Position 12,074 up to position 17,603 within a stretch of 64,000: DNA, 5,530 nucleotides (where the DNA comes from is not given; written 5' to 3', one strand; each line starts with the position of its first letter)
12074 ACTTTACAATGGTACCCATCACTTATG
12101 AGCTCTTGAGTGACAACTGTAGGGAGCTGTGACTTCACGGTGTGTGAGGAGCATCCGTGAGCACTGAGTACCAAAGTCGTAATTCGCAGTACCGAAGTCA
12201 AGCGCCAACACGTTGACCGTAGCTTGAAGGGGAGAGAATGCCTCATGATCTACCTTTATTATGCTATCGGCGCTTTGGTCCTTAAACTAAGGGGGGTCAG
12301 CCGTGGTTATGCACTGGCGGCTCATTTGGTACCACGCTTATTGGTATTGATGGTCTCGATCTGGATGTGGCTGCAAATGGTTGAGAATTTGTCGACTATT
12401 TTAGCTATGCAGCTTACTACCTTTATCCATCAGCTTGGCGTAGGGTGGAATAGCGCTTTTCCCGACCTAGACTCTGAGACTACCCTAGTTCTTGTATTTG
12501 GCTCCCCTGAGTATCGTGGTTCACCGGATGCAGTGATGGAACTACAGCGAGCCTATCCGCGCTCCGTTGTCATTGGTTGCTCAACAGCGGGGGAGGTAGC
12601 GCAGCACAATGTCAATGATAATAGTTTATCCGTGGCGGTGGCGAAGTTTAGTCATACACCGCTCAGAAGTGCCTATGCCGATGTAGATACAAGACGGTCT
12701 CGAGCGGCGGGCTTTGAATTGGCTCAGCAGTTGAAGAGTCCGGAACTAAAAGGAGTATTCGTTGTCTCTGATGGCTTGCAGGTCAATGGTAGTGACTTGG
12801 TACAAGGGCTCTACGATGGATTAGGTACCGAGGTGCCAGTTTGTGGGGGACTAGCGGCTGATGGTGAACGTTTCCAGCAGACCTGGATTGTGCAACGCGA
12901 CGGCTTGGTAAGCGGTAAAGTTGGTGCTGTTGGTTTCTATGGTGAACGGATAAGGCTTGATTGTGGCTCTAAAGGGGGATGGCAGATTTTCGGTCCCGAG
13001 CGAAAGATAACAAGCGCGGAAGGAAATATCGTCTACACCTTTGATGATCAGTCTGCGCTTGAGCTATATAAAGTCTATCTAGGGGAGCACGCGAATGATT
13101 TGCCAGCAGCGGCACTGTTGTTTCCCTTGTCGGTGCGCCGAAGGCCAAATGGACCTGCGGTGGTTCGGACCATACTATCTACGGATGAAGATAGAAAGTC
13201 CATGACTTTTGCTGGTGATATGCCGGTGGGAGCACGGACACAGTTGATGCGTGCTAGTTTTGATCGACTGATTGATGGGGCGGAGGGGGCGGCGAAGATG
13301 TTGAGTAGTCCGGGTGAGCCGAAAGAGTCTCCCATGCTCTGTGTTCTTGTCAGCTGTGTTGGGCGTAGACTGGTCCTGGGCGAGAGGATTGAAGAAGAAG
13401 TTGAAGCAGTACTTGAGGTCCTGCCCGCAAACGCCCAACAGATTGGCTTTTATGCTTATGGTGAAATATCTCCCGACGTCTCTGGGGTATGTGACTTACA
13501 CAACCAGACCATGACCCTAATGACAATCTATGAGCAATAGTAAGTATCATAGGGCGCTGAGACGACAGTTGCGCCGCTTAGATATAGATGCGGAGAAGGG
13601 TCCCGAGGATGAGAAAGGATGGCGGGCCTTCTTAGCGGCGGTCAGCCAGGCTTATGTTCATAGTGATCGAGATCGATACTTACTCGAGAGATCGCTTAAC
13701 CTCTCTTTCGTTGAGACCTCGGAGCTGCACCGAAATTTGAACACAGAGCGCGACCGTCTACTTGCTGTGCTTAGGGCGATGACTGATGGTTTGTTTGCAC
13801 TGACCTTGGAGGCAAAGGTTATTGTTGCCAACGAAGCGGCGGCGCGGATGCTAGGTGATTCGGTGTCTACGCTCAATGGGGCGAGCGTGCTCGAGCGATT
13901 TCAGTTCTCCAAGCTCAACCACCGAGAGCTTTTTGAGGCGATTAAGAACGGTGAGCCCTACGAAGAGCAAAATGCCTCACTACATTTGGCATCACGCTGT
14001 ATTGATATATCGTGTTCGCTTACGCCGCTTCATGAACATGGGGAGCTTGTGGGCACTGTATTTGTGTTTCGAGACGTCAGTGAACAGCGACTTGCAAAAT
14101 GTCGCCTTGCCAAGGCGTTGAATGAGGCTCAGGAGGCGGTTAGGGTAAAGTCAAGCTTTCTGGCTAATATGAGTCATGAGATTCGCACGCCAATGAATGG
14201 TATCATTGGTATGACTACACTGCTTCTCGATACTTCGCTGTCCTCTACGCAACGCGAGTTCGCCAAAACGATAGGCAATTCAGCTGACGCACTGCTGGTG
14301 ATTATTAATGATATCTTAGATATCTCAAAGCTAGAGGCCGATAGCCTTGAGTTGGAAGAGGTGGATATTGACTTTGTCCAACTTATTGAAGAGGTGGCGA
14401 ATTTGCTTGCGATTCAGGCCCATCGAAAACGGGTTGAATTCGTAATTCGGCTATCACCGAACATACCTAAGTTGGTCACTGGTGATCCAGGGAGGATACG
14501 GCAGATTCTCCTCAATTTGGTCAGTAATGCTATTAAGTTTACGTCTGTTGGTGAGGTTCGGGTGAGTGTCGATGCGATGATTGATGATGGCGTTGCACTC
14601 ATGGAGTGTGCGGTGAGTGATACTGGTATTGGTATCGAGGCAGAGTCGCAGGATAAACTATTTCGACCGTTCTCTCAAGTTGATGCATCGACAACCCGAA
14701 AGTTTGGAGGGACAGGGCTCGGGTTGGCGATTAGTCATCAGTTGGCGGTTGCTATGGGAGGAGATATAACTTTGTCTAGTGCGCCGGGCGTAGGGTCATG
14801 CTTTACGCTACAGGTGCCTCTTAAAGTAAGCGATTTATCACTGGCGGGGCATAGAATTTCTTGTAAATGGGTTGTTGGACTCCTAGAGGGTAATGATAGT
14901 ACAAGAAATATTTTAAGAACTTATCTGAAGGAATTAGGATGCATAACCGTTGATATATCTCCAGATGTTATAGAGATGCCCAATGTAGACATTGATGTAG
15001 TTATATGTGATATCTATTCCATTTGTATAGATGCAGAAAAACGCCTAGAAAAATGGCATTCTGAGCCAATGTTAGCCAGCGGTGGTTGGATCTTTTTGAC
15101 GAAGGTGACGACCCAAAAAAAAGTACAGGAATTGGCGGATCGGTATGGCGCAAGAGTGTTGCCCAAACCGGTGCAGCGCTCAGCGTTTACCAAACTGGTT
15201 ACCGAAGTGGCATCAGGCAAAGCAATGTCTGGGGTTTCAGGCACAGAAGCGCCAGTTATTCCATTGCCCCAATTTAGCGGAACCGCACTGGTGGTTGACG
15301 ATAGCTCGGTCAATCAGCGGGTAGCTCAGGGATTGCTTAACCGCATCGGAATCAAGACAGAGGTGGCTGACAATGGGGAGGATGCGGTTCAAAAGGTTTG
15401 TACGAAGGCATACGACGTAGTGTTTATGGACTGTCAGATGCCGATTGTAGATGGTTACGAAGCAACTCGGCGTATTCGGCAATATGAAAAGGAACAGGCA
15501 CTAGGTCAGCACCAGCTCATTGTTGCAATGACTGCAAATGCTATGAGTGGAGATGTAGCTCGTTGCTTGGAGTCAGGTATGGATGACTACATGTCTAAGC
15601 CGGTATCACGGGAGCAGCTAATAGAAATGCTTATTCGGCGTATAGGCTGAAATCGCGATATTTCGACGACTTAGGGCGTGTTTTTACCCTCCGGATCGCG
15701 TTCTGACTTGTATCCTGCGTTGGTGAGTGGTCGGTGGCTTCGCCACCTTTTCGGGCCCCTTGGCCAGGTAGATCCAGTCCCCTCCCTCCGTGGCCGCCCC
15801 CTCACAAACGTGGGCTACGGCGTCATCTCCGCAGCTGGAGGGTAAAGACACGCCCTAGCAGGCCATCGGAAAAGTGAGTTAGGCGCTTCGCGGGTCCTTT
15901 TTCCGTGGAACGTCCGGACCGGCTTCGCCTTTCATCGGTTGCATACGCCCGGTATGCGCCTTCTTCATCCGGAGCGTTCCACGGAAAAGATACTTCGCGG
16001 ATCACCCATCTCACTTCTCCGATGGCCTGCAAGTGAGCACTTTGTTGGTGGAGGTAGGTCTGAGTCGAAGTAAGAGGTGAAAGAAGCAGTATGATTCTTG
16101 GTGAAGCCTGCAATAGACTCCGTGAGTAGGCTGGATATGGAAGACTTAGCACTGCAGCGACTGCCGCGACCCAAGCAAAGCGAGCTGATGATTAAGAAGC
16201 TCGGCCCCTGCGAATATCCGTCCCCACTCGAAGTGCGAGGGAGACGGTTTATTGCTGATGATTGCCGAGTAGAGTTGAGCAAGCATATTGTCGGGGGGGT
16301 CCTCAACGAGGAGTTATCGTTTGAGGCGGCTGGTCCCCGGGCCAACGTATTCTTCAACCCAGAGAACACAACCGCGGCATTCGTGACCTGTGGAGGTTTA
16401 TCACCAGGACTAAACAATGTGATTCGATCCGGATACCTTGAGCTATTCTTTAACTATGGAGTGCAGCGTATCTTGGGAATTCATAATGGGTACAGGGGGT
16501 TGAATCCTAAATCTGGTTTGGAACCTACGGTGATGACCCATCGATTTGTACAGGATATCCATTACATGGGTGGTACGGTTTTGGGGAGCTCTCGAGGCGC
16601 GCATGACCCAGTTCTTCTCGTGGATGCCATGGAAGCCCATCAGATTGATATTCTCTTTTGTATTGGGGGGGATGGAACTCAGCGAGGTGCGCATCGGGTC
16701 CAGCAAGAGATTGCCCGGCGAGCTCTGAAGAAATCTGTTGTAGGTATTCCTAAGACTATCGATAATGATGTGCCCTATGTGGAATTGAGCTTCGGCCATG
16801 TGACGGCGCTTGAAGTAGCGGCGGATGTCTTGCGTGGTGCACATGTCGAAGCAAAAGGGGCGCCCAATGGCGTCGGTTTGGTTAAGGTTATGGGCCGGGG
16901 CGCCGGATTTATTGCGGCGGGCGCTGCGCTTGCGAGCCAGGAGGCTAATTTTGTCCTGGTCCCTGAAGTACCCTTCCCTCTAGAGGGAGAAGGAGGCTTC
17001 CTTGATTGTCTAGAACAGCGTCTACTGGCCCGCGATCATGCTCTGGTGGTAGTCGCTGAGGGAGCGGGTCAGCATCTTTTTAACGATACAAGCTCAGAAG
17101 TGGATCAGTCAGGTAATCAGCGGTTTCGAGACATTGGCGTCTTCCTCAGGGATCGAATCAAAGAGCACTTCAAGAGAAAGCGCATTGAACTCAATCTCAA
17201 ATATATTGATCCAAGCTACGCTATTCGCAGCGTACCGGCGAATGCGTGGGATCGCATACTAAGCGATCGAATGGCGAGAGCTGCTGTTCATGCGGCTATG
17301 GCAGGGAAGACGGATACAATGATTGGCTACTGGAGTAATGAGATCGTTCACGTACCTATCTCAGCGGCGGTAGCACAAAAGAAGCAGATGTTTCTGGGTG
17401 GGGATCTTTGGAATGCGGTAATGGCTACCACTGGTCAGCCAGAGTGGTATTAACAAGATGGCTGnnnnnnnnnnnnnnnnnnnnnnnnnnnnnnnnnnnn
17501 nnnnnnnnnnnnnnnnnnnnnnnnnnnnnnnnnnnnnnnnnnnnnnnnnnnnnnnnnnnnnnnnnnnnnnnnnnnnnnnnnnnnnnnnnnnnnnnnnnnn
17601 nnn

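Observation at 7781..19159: Family B elements inserted into family A at the identical TA site twice, in opposite orientations; B also clusters next to A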

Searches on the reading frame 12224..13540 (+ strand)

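Call 11: search_protein_families(library=pfam, proteins=[window:12224-13540:+])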
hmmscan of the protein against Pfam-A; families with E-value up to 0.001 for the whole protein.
window:12224-13540:+ (438 aa): 2 families
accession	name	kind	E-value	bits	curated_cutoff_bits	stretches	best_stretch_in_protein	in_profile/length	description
PF08495.15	FIST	-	1e-50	172.7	23.2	1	87-276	1-189/189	FIST N domain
PF10442.14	FIST_C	-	3.7e-35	121.4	28.5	1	278-417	1-131/131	FIST C domain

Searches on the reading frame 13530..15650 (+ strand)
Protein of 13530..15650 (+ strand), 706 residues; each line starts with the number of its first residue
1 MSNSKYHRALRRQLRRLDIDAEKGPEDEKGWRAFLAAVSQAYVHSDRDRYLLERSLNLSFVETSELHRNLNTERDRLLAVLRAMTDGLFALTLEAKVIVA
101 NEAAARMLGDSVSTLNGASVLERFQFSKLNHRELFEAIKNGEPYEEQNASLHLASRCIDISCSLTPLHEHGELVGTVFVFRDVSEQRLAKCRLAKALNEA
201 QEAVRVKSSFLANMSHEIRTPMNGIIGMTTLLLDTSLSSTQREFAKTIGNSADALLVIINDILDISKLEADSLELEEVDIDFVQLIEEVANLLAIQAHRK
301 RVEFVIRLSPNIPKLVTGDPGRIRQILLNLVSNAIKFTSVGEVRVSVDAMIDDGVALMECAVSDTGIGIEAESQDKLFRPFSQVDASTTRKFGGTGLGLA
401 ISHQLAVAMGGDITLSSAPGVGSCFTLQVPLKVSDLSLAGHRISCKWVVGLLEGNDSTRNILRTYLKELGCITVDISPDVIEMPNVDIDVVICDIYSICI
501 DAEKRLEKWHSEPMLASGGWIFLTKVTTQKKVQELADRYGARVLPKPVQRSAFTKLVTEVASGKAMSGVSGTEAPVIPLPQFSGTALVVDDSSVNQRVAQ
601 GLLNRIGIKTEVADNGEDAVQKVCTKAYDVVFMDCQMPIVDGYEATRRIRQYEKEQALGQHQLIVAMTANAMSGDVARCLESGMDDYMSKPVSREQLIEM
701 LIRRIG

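Call 11: search_protein_families(library=pfam, proteins=[window:13530-15650:+])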
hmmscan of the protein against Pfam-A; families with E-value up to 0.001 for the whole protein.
window:13530-15650:+ (706 aa): 8 families
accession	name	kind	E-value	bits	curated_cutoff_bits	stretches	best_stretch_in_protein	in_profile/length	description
PF02518.31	HATPase_c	-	4.7e-29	101.5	26.4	1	318-432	1-110/111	Histidine kinase-, DNA gyrase B-, and HSP90-like ATPase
PF00072.30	Response_reg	-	6.2e-28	97.6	30.2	1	587-701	2-110/111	Response regulator receiver domain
PF00512.31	HisKA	-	1.4e-20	73.5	26.9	1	207-270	2-65/66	His Kinase A (phospho-acceptor) domain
PF00989.32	PAS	-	4.9e-10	39.9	22.6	1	77-183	3-113/113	PAS fold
PF13426.13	PAS_9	-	2e-07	31.6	27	1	92-185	7-103/103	PAS domain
PF08448.16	PAS_4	-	4.6e-07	30.5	23.1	1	82-187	2-109/110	PAS fold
PF24896.1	Receiver_CRE1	-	0.00019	22.1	27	1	584-630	6-53/136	AHK4/CRE1/WOL first receiver domain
PF13188.13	PAS_8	-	0.00032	20.9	21.8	0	76-133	2-59/65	PAS domain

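Call 50: find_encoding_contigs(protein=window:13530-15650:+, flank=10000, max_places=3)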
Protein window:13530-15650:+ (706 aa): no gene with exactly this product is on record in the collection.

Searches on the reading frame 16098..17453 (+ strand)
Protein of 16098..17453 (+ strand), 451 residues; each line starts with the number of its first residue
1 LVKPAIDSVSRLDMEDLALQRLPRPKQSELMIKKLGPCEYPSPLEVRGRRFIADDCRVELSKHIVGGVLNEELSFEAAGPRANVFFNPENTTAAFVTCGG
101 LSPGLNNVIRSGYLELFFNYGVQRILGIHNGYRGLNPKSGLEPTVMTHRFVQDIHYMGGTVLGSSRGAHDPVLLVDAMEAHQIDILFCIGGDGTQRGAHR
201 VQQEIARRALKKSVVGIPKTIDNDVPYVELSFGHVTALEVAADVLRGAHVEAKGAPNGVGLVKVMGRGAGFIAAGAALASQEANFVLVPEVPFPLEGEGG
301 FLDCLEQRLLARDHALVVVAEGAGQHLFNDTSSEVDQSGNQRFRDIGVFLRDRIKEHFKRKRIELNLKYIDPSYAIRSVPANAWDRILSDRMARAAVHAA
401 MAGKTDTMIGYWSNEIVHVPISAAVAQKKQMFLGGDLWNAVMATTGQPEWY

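Call 11: search_protein_families(library=pfam, proteins=[window:16098-17453:+])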
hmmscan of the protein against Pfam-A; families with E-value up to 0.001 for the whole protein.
window:16098-17453:+ (451 aa): 1 family
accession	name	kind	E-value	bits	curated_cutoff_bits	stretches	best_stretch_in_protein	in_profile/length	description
PF00365.25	PFK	-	2.4e-56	191.6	30.9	1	94-399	3-276/277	Phosphofructokinase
